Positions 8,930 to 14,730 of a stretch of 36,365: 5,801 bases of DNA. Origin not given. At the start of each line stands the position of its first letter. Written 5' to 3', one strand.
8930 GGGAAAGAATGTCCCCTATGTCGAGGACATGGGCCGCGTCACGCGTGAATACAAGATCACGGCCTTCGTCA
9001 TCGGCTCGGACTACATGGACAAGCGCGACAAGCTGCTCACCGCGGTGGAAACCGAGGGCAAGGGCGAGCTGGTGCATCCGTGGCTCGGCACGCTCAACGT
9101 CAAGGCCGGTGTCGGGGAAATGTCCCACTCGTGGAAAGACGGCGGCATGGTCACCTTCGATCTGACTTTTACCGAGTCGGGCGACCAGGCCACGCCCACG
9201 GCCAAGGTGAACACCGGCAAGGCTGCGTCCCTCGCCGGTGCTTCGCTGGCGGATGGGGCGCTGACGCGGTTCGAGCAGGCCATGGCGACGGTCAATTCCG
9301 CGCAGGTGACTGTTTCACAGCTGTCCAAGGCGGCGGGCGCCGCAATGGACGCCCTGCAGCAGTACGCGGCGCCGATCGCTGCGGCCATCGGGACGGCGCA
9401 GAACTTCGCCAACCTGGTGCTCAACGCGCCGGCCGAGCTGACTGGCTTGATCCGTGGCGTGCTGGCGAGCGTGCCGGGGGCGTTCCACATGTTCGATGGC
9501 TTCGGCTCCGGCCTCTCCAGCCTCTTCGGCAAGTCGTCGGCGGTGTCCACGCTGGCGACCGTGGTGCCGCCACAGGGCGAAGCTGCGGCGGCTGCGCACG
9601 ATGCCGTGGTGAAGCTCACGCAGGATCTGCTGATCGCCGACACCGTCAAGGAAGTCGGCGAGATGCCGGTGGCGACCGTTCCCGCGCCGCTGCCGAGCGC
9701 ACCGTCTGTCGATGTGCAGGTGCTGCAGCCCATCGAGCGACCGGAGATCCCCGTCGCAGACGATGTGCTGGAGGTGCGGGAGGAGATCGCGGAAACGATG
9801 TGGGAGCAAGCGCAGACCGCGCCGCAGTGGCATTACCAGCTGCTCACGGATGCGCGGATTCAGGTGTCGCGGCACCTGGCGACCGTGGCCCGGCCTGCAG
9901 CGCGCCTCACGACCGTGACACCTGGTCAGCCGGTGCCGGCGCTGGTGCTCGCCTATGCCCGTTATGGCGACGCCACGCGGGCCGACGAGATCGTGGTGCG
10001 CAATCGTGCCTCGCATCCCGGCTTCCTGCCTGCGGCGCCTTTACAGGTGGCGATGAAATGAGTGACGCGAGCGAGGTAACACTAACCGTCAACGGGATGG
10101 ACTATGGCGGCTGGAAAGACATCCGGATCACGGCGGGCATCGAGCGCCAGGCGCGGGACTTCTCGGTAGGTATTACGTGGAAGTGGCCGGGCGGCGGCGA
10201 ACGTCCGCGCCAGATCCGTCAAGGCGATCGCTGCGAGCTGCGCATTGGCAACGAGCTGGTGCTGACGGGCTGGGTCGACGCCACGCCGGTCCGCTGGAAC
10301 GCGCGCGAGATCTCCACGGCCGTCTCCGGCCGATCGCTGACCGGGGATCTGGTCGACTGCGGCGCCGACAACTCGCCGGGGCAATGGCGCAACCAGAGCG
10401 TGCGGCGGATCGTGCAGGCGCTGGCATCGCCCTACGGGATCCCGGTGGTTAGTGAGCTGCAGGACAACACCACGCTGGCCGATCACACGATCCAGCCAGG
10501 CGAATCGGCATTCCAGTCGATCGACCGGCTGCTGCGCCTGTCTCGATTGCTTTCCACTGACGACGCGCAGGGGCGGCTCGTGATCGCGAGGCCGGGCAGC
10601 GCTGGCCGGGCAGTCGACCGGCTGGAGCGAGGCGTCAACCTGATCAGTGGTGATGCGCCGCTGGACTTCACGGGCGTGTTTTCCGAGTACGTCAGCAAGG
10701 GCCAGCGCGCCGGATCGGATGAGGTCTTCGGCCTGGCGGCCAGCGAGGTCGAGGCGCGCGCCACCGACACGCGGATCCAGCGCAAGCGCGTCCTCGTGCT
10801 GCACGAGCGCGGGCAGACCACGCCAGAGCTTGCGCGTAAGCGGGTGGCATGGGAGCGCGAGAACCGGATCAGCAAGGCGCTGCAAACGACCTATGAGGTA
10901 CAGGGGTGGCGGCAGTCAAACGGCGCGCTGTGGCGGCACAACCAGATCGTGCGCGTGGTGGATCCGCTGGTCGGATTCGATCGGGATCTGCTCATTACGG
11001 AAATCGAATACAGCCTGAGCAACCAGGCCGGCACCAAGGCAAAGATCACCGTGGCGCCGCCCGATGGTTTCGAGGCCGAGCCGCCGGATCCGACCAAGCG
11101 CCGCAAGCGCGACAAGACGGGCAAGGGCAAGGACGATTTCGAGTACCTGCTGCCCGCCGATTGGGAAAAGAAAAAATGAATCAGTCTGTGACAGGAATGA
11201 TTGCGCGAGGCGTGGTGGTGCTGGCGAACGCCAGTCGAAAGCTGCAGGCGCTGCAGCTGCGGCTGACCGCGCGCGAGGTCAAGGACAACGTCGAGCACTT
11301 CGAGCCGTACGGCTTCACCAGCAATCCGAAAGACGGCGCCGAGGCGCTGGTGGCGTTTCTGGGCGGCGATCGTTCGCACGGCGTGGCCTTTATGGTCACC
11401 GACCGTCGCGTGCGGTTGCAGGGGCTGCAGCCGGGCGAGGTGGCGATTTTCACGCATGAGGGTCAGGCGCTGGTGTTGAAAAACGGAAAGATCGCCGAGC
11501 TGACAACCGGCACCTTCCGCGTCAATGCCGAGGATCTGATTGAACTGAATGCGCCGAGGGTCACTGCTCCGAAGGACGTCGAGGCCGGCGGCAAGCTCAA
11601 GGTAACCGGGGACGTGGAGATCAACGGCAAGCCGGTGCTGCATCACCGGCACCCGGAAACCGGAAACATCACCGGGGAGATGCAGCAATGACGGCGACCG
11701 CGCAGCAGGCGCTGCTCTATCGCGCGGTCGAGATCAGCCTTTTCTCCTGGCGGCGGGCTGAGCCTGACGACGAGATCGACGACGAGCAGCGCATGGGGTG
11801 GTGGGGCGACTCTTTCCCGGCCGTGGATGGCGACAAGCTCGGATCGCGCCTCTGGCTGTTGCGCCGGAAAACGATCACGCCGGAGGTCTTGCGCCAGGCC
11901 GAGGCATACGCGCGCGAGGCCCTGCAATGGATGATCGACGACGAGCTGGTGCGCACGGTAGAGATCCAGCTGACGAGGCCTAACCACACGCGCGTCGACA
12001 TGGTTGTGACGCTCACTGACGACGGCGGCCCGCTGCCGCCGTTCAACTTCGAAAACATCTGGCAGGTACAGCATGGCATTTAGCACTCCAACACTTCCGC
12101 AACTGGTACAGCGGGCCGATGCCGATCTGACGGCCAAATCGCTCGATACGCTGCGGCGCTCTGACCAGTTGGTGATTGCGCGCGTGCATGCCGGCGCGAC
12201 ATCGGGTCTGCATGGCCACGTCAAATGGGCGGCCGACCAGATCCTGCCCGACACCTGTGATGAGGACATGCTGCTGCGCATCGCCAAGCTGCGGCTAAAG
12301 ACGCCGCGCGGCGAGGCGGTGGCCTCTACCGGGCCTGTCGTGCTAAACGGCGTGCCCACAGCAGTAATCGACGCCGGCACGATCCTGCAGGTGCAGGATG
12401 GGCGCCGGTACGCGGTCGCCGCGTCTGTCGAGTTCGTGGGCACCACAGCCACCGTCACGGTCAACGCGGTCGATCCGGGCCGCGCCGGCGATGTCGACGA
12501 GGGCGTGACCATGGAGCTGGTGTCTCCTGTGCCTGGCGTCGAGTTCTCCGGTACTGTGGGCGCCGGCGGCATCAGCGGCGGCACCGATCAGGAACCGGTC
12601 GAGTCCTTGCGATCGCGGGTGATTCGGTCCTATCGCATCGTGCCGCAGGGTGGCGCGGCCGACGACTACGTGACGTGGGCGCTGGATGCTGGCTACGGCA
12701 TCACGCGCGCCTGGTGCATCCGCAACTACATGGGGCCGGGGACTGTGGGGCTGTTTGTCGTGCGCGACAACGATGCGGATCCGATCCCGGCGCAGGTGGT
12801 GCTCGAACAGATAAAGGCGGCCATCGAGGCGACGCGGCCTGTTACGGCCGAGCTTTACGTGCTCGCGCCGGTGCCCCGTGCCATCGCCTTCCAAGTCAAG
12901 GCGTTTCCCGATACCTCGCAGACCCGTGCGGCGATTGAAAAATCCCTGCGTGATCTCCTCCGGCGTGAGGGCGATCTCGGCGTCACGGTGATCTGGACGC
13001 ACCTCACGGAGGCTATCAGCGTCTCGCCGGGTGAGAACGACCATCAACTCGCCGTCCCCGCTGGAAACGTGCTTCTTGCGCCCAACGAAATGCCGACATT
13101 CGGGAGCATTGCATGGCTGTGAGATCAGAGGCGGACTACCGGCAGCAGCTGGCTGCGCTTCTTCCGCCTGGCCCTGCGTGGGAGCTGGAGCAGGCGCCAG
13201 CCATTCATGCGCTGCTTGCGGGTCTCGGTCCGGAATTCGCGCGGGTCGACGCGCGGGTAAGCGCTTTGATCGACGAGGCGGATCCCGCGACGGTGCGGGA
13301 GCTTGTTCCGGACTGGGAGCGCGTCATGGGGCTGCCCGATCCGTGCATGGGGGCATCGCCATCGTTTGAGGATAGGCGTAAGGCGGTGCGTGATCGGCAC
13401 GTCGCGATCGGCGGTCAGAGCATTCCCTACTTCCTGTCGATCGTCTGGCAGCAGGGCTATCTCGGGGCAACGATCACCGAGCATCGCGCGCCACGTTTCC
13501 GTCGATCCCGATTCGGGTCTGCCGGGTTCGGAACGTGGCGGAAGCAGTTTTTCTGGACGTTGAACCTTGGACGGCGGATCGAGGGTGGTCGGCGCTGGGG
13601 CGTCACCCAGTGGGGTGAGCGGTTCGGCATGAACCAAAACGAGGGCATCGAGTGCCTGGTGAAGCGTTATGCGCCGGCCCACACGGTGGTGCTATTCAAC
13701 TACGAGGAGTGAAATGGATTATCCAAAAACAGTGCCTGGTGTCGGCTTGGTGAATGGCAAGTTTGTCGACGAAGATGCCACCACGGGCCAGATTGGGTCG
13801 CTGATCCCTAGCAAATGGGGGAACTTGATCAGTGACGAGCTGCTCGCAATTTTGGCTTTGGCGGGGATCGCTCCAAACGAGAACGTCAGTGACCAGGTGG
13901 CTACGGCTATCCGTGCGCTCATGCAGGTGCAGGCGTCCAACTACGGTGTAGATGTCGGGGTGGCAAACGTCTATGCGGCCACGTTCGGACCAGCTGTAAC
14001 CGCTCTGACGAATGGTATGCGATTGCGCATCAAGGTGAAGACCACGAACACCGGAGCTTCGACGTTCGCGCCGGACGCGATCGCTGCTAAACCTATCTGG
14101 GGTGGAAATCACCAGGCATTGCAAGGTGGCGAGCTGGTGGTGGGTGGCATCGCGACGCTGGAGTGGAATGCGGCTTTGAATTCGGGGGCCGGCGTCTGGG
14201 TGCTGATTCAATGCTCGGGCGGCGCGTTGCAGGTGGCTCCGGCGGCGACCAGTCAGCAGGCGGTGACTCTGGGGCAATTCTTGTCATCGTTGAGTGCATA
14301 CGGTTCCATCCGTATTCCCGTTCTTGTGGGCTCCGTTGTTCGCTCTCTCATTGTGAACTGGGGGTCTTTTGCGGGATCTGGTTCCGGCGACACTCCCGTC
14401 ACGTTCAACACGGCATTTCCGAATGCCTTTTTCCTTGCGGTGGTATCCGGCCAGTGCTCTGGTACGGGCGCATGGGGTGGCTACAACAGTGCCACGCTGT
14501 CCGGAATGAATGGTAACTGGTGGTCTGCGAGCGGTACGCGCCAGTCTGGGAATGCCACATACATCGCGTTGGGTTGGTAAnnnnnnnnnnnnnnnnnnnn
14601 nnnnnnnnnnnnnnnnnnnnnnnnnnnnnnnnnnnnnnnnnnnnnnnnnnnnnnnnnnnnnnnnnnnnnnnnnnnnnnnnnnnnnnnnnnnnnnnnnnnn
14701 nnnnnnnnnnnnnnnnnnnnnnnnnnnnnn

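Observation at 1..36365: Integrase-less temperate myophage with its own plasmid replicon and partition system (phage-plasmid)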

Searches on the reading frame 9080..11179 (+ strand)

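Call 15: search_protein_families(library=pfam, proteins=[window:9080-11179:+], max_evalue=0.001)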
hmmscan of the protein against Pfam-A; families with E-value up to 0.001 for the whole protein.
window:9080-11179:+ (699 aa): 5 families
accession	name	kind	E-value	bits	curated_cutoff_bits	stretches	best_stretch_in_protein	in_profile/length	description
PF21929.2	GpP_4th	-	5.3e-35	119.7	27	1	581-667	1-87/87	Mu phage baseplate assembly protein GpP, fourth domain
PF22255.2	Gp44-like_2nd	-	4.9e-27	94.2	27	1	421-504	1-84/84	Baseplate hub protein gp44-like, second domain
PF21683.3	GpP-like_1st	-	3.9e-24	84.8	27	1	332-419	1-85/85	Mu phage baseplate assembly protein GpP-like, N-terminal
PF05954.17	Phage_GPD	-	1.3e-05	25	30.1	1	383-649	29-304/305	Phage tail baseplate hub (GPD)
PF22174.2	NMB1110-like_C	-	0.00022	21.5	27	1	600-657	6-63/69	Tail protein, C-terminal domain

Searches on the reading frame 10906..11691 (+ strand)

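Call 15: search_protein_families(library=pfam, proteins=[window:10906-11691:+], max_evalue=0.001)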
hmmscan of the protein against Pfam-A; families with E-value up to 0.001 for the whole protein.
window:10906-11691:+ (261 aa): 1 family
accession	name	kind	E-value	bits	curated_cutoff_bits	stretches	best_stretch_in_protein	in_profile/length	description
PF06890.18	Phage_Mu_Gp45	-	1.9e-26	92.2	24.1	1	101-168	1-68/68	Bacteriophage Mu Gp45, N-terminal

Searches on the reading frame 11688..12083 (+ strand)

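Call 15: search_protein_families(library=pfam, proteins=[window:11688-12083:+], max_evalue=0.001)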
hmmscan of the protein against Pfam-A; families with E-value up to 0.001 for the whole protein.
window:11688-12083:+ (131 aa): 1 family
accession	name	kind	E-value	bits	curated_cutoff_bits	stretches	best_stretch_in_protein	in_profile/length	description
PF07409.17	GP46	-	2.5e-34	117.7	28.6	1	11-113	2-98/101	Phage protein GP46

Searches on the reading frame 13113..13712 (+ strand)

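Call 15: search_protein_families(library=pfam, proteins=[window:13113-13712:+], max_evalue=0.001)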
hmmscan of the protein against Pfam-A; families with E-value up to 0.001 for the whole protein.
window:13113-13712:+ (199 aa): 1 family
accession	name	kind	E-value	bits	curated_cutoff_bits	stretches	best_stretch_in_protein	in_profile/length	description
PF10076.14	Phage_Mu_Gp48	-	2.3e-30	105.9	37.4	1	11-198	1-150/150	Bacteriophage Mu-like, Gp48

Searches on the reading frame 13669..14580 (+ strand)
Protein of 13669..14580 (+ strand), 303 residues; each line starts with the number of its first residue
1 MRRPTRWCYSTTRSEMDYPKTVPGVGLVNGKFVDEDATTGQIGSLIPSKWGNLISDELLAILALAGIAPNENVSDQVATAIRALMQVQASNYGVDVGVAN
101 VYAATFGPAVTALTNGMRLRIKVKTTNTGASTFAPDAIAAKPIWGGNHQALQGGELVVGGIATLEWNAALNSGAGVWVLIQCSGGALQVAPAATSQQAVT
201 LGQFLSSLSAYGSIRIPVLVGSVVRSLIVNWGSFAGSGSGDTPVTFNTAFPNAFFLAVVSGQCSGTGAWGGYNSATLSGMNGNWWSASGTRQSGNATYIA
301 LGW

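Call 15: search_protein_families(library=pfam, proteins=[window:13669-14580:+], max_evalue=0.001)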
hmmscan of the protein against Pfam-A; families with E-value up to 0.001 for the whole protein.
window:13669-14580:+ (303 aa): 1 family
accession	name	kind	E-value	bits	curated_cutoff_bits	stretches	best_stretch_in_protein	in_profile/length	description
PF21882.2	Gp53-like_C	-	1.6e-07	32.2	24.9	1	227-303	6-84/84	Putative tail fiber protein gp53-like, C-terminal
